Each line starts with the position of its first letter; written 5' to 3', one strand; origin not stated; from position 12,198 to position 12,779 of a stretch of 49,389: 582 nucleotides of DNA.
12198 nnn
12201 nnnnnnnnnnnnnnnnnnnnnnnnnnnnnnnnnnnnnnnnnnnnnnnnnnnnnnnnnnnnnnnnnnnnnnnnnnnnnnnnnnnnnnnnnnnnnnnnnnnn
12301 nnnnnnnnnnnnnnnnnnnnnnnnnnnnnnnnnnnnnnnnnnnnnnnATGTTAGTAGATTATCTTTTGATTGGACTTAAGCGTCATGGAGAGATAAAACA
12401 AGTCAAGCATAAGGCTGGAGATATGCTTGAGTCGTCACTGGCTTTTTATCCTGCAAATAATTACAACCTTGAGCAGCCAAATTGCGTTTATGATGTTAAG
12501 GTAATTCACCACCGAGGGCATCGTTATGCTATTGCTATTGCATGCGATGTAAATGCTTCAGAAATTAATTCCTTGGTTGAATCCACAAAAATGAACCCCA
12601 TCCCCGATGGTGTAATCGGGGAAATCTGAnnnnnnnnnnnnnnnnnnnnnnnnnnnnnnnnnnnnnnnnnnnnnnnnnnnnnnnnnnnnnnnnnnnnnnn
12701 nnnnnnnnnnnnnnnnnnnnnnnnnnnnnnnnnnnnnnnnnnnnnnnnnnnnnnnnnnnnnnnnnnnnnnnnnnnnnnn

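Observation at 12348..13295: AT-rich two-gene cargo cassette between the replication module and dinI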

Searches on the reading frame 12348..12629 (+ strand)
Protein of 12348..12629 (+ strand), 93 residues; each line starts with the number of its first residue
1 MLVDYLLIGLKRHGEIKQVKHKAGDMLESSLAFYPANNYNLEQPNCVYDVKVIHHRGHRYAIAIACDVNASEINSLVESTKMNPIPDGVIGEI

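Call 6: search_protein_families(library=pfam, proteins=[window:12348-12629:+], max_evalue=0.1)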
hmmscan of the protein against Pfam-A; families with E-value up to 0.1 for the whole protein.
window:12348-12629:+ (93 aa): 0 families

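Call 8: search_protein_families(library=padloc, proteins=[window:12348-12629:+], max_evalue=1)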
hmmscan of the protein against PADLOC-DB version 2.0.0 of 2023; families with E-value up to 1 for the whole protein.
window:12348-12629:+ (93 aa): 0 families

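Call 9: search_protein_families(library=phrogs, proteins=[window:12348-12629:+], max_evalue=0.1)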
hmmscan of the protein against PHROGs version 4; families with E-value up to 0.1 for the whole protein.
window:12348-12629:+ (93 aa): 1 family
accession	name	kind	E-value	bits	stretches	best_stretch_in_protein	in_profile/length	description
phrog_23640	-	unknown function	1.8e-08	35.4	1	3-88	4-89/92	-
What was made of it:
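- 12348..12629 (+): ORF1, a 93-aa protein of unknown function. The only family match is PHROG 23640 (unknown function, 1.8e-8, call 9).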

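Call 18: find_homologous_proteins(query=window:12348-12626:+, max_evalue=0.001)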
Query window:12348-12626:+ (93 aa): 8 proteins with E <= 0.001 among 8 candidates.
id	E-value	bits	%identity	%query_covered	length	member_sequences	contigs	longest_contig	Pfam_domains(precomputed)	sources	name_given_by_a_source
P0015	8.4e-55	201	98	100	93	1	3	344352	-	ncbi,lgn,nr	ncbi:TPA: hypothetical protein ACMEGQ_004197 [Klebsiella pneumoniae]|nr:hypothetical protein [Klebsi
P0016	4.5e-53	195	98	100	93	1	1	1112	-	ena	-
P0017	1.0e-51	191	95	99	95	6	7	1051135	-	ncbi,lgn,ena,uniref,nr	ncbi:hypothetical protein ACXDJK_000321 [Klebsiella pneumoniae]|uniref:hypothetical protein n=1 Tax=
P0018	5.6e-49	182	89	100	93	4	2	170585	-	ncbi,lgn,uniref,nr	ncbi:hypothetical protein [Klebsiella spallanzanii]|uniref:Uncharacterized protein n=1 Tax=Klebsiell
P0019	2.8e-46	173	86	100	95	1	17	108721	-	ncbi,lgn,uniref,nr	ncbi:TPA: hypothetical protein ACTXAJ_004166 [Raoultella planticola]|uniref:hypothetical protein n=1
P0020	7.0e-46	172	86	100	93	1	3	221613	-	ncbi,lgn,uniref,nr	ncbi:hypothetical protein ORL26_18150 [Raoultella ornithinolytica]|uniref:hypothetical protein n=1 T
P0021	6.6e-43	163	81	100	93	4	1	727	-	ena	-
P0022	6.7e-19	86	91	48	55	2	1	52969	-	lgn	-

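Call 26: find_encoding_contigs(protein=P0017, flank=6000, max_places=4)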
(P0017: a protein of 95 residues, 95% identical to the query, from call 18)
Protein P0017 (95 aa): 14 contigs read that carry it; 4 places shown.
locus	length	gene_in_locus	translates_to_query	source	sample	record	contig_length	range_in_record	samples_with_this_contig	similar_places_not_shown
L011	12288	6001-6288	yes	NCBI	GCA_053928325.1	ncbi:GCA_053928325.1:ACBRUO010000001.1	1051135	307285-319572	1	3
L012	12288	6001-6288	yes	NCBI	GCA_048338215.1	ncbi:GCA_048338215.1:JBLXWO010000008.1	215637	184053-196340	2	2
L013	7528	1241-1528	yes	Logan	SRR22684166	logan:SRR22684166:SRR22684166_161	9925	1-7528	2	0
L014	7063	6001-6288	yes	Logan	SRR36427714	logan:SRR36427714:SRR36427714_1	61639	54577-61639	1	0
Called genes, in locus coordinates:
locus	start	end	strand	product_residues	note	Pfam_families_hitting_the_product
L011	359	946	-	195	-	PF07022:Phage_CI_repr (weak), PF01381:HTH_3, PF13443:HTH_26 (weak)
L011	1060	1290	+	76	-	PF15943:YdaS_toxin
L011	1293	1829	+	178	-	PF06254:YdaT_toxin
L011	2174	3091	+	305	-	PF04492:Phage_rep_O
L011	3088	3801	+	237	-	PF06992:Phage_lambda_P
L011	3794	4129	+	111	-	PF06163:DUF977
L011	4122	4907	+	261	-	PF17762:HTH_ParB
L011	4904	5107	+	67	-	-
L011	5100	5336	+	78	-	-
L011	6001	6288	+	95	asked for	-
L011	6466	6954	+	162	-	-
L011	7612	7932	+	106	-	-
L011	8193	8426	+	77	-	PF06183:DinI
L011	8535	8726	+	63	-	-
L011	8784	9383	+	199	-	PF07105:DUF1367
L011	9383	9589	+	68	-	-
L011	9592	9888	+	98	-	PF07102:YbcO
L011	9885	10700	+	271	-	PF27659:CHP02642 (faint), PF03589:Antiterm, PF00684:DnaJ_CXXCXGXG (faint), PF03589:Antiterm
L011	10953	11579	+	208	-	PF07274:DUF1440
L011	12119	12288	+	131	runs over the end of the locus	PF16931:Phage_holin_8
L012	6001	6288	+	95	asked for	-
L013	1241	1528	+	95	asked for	-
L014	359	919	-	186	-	PF01381:HTH_3, PF07022:Phage_CI_repr (weak), PF13443:HTH_26 (weak)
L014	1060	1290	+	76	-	PF15943:YdaS_toxin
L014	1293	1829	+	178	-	PF06254:YdaT_toxin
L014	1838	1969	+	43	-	-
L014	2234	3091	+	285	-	PF04492:Phage_rep_O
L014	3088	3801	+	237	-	PF06992:Phage_lambda_P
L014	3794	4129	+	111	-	PF06163:DUF977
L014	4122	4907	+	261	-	PF17762:HTH_ParB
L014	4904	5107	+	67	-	-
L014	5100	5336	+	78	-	-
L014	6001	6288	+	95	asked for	-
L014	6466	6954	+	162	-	-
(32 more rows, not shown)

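Call 28: predict_structure(alignment_id=A2)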
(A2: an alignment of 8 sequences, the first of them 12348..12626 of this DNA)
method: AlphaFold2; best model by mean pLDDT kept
length: 93 residues; sequences in the alignment: 8
mean_pLDDT: 55.1   pTM: 0.44
mean pLDDT of the five models: 55.1, 50.6, 44.9, 41.1, 37.5
residues with pLDDT >= 90: 0; 70-90: 16; 50-70: 39; < 50: 38
segments of 3 or more residues with pLDDT < 50: 1-6, 9-14, 22-26, 28-45, 91-93
pLDDT, mean of each block of 10 residues (from residue 1): 44 51 48 36 48 73 63 71 66 44
secondary structure, 60 per line:
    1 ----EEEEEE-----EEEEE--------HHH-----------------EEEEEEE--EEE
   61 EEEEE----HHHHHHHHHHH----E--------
elements in order: E5-10 E16-20 E49-55 E58-65 H70-80

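Call 29: find_encoding_contigs(protein=P0019, flank=5000, max_places=3)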
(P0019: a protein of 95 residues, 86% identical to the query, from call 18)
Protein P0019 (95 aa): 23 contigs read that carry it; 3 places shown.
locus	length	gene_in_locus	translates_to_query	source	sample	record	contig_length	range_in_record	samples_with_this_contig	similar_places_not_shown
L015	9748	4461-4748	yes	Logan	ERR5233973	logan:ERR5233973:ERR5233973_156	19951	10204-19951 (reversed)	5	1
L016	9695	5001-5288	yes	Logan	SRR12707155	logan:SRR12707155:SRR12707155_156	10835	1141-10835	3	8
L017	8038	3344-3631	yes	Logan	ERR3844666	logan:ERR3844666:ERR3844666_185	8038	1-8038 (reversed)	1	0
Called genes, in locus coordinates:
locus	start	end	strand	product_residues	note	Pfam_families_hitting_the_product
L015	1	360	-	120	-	?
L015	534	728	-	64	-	PF07358:DUF1482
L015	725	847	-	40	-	-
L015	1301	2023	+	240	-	PF17948:DnaT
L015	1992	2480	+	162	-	PF06992:Phage_lambda_P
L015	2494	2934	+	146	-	PF06069:PerC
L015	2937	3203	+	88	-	PF06163:DUF977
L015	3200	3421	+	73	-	-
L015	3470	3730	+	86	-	PF04448:DUF551 (weak)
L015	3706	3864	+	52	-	-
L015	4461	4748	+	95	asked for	-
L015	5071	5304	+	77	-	PF06183:DinI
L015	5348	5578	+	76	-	-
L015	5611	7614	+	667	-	PF13289:SIR2_2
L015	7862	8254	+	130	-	PF01726:LexA_DNA_bind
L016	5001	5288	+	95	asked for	-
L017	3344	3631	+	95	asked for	-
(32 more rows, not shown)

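Call 30: find_encoding_contigs(protein=P0018, flank=5000, max_places=2)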
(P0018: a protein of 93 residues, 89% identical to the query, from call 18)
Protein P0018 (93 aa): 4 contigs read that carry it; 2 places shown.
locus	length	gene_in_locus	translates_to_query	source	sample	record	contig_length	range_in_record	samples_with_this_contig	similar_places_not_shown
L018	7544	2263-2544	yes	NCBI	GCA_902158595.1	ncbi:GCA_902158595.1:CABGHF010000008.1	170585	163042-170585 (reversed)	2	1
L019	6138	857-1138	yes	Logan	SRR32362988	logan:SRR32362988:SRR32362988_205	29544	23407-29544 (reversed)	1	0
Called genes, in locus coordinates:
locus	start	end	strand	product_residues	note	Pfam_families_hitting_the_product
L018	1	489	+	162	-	PF17762:HTH_ParB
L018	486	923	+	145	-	-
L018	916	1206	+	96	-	-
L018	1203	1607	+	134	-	-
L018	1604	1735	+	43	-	-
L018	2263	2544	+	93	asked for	-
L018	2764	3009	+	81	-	-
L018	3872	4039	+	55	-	-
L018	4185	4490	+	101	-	PF06147:DUF968, PF16786:RecA_dep_nuc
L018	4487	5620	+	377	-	PF00145:DNA_methylase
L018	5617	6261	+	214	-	PF05869:Dam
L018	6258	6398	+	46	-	PF26818:Phage_YlcG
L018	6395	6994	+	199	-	-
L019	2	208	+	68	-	?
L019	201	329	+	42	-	-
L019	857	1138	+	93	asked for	-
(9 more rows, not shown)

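Call 62: search_protein_families(library=pfam, proteins=[L018:2764-3009:+], max_evalue=1)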
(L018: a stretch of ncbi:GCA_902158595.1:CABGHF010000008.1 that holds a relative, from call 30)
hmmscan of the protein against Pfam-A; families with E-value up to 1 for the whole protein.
L018:2764-3009:+ (81 aa): 1 family
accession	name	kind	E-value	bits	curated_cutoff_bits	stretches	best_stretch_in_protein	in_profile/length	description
PF19636.4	DUF6139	-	0.0047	17.3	27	1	1-74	1-73/77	Family of unknown function (DUF6139)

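Call 63: search_protein_families(library=padloc, proteins=[L018:2764-3009:+], max_evalue=1)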
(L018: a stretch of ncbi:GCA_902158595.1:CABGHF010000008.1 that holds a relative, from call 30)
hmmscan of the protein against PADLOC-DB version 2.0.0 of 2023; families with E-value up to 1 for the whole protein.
L018:2764-3009:+ (81 aa): 0 families

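Call 98: search_dna_similar(query=window:12348-12626:+, collection=phages, mode=protein, max_rows=15, max_evalue=0.01)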
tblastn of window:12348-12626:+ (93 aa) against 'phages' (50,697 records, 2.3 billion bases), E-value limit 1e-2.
Records with a match: 1; places in all: 1; records where one place covers at least 80% of the query: 1.
Best place of each record, by identity: <60% 1.
By first word of the organism name: Klebsiella 1.
By host as written in the record: Klebsiella pneumoniae ST974-OXA48 1.
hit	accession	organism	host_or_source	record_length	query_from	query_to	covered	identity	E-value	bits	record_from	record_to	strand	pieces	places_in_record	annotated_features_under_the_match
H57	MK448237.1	Klebsiella phage ST974-OXA48phi18.2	Klebsiella pneumoniae ST974-OXA48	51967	1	90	97%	33.7%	1e-7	52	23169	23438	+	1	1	hypothetical protein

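Call 99: get_annotated_region(hit=H57, flank=2500)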
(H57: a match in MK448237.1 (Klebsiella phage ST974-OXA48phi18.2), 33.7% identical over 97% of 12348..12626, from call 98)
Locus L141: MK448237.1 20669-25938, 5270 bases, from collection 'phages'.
description: Klebsiella phage ST974-OXA48phi18.2, complete genome.
organism: Klebsiella phage ST974-OXA48phi18.2 (NCBI taxid 2555918)
taxonomy: Viruses; Duplodnaviria; Heunggongvirae; Uroviricota; Caudoviricetes
host: Klebsiella pneumoniae ST974-OXA48; source: -; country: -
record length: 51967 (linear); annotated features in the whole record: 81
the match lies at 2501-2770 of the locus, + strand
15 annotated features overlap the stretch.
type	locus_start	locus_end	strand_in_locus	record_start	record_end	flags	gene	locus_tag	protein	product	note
CDS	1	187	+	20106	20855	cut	-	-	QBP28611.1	DNA replication protein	DNA replication protein DnaC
CDS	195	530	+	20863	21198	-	-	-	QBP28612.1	hypothetical protein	-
CDS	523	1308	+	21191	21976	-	-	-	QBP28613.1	hypothetical protein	-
CDS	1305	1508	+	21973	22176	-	-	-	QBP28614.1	hypothetical protein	-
CDS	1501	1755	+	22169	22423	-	-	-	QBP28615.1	hypothetical protein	hypothetical protein H253 5440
CDS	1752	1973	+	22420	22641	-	-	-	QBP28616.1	hypothetical protein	-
CDS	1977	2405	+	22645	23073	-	-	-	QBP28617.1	hypothetical protein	-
CDS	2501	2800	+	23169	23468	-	-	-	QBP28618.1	hypothetical protein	-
CDS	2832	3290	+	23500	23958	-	-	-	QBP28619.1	DNA polymerase III subunit theta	-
CDS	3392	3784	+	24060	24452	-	-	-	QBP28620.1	DNA-damage-inducible protein I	-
CDS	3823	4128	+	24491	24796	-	-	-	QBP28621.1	hypothetical protein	Hypothetical protein BME29 18915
CDS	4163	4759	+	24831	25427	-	-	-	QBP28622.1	hypothetical protein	-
CDS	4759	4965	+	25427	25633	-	-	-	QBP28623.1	hypothetical protein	-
CDS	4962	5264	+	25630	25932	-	-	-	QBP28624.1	hypothetical protein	82 prophage-derived uncharacterized protein YbcO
CDS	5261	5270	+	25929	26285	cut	-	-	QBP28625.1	RusA family crossover junction endodeoxyribonuclease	-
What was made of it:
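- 12348..12629 (+): A homolog at 34% identity in phage ST974-OXA48phi18.2 has no RNA upstream (calls 98, 99).
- A distant ORF1 homolog is an ordinary nin-region gene (call 99).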

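Call 104: search_solved_structures(query=A2, max_evalue=10)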
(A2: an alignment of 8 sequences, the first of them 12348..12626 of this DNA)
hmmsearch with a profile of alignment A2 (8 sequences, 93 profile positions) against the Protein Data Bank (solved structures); distinct sequences matched with E-value up to 10: 1.
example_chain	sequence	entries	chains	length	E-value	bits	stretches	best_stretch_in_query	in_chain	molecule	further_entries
7deg_B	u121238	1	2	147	0.76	13.4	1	30-66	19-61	Cytochrome oxidase subunit II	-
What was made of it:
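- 12348..12629 (+): Nothing in Pfam, PADLOC or PDB (calls 6, 8, 104).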
